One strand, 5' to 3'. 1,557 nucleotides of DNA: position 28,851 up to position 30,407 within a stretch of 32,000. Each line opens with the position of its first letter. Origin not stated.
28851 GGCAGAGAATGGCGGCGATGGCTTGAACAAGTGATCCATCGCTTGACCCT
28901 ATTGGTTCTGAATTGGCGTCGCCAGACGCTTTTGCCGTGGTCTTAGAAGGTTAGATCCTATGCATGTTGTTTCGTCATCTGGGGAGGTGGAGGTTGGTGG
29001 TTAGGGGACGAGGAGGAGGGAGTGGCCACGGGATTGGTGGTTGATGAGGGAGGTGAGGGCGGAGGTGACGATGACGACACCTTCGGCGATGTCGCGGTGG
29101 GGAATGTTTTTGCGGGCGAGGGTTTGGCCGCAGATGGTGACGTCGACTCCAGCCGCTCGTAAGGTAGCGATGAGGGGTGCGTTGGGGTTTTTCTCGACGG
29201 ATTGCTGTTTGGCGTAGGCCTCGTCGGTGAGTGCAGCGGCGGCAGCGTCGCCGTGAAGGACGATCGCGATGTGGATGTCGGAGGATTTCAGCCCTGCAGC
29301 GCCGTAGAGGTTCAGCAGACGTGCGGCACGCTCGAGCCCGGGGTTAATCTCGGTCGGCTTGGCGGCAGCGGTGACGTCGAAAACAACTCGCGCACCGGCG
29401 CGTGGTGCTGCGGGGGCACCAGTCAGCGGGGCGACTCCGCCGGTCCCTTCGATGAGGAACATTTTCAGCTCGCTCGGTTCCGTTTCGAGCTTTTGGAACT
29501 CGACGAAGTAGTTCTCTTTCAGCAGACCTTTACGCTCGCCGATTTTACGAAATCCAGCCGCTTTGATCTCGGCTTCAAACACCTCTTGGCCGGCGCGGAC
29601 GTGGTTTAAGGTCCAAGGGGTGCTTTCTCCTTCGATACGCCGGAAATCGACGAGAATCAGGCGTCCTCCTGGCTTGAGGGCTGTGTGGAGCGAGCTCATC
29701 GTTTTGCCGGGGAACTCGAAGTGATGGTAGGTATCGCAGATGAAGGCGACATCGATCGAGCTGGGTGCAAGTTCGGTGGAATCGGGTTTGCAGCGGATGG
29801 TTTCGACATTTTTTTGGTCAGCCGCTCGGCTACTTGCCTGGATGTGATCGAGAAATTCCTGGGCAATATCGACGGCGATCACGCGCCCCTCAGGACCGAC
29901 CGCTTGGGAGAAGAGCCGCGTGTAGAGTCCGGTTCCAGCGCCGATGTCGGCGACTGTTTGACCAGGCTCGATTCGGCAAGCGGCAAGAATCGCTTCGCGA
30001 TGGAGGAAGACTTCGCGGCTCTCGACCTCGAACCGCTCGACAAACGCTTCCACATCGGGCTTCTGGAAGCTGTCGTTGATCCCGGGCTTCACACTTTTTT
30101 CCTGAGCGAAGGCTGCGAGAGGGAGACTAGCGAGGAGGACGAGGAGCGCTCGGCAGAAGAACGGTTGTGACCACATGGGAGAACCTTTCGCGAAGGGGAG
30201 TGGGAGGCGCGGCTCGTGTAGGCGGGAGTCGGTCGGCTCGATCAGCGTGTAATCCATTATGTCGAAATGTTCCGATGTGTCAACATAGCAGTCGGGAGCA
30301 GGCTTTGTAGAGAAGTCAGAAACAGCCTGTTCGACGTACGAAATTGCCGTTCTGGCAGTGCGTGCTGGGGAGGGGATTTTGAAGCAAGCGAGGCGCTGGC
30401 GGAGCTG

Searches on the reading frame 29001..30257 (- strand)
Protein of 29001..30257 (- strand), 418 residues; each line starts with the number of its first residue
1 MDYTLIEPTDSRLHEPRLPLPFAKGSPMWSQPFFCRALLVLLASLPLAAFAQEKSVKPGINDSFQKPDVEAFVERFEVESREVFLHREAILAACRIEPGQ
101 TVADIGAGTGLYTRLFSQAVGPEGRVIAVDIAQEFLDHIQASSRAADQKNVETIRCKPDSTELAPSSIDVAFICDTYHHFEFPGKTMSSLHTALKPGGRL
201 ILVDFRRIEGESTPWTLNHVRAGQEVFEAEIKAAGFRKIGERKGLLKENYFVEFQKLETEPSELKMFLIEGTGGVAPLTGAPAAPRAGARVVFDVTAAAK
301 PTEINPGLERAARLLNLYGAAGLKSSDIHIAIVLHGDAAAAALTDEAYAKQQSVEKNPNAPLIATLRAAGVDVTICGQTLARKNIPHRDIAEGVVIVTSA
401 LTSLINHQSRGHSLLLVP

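Call 7: search_protein_families(library=pfam, proteins=[window:29001-30257:-], max_evalue=0.01)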
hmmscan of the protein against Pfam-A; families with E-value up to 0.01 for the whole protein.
window:29001-30257:- (418 aa): 12 families
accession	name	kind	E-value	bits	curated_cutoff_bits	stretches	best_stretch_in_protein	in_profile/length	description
PF08241.18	Methyltransf_11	-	3.4e-15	56.9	21.2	1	104-202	2-95/95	Methyltransferase domain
PF13649.12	Methyltransf_25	-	7.4e-15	55.9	27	1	102-198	1-97/97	Methyltransferase domain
PF08242.18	Methyltransf_12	-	6e-14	53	30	1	104-200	2-98/98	Methyltransferase domain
PF13847.12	Methyltransf_31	-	9.5e-14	51.7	27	1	97-212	2-114/145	Methyltransferase domain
PF02635.20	DsrE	-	4.8e-11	43.3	22.7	1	302-415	17-114/116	DsrE/DsrF-like family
PF13489.12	Methyltransf_23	-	2.8e-10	40.6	27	1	95-207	19-121/164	Methyltransferase domain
PF01209.24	Ubie_methyltran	-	1.7e-09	37.8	20.1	1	91-210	40-159/233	ubiE/COQ5 methyltransferase family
PF01135.25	PCMT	-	2e-07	31.5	20.3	1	94-201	69-170/210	Protein-L-isoaspartate(D-aspartate) O-methyltransferase (PCMT)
PF01728.25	FtsJ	-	8.2e-06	26.3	24.1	1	90-157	12-81/181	FtsJ-like methyltransferase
PF08003.17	Methyltransf_9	-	0.00035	20.1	23.8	1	99-212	116-226/315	Protein of unknown function (DUF1698)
PF13578.12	Methyltransf_24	-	0.00064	21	26.3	1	105-202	3-102/105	Methyltransferase domain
PF00398.26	RrnaAD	-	0.002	17.7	24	1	89-163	21-90/263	Ribosomal RNA adenine dimethylase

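Call 13: find_encoding_contigs(protein=window:29001-30257:-, flank=10000, max_places=4)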
Protein window:29001-30257:- (418 aa): no gene with exactly this product is on record in the collection.
